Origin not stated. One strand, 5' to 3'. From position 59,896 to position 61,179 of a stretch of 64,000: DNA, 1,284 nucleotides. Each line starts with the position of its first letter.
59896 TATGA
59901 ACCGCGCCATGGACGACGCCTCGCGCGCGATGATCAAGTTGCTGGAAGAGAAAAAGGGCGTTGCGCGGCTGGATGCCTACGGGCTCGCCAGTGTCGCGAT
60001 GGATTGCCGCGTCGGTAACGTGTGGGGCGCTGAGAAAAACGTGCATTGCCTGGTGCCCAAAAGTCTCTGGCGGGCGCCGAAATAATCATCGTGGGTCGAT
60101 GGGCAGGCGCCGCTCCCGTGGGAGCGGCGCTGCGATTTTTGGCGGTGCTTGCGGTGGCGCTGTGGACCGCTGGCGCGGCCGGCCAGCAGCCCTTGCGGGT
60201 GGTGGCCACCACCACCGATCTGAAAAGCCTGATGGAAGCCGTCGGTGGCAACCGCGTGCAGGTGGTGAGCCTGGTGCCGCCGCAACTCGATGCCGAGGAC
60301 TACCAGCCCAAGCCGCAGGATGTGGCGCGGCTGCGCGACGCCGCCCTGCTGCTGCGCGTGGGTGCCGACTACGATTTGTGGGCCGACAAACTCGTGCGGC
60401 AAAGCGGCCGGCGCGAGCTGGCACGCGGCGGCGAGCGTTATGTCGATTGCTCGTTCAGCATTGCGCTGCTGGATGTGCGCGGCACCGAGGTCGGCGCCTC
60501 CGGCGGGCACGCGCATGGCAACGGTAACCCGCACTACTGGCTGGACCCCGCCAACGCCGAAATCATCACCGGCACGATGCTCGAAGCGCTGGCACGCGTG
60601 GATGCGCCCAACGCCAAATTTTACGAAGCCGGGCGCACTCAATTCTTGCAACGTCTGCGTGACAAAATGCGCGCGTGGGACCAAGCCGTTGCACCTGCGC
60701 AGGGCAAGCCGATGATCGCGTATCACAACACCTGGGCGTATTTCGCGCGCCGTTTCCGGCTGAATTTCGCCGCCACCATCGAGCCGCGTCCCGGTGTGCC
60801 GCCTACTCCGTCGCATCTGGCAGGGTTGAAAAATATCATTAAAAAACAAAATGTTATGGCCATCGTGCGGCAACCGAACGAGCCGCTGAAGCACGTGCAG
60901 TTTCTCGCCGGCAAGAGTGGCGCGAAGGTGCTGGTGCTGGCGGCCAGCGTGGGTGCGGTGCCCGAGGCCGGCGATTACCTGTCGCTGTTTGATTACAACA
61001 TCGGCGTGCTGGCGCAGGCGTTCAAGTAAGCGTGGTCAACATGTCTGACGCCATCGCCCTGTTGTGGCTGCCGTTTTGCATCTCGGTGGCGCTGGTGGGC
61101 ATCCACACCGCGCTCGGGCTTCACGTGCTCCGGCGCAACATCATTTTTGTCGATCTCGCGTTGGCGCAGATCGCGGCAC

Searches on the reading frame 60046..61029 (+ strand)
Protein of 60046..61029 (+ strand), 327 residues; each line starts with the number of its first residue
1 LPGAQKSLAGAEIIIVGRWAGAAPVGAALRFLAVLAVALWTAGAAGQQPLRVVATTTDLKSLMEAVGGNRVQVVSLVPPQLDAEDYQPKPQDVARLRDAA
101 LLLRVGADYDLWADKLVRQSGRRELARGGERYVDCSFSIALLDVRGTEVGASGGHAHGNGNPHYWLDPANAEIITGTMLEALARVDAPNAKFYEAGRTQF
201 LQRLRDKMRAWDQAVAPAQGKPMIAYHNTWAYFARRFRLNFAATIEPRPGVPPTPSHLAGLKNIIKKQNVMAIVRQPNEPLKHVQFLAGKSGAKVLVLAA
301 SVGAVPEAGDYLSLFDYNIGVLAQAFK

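Call 46: search_protein_families(library=pfam, proteins=[window:60046-61029:+])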
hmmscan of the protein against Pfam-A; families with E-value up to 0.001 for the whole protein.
window:60046-61029:+ (327 aa): 1 family
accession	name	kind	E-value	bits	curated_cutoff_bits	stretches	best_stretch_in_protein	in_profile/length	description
PF01297.22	ZnuA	-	1.9e-53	182.1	29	1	52-325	1-263/263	Zinc-uptake complex component A periplasmic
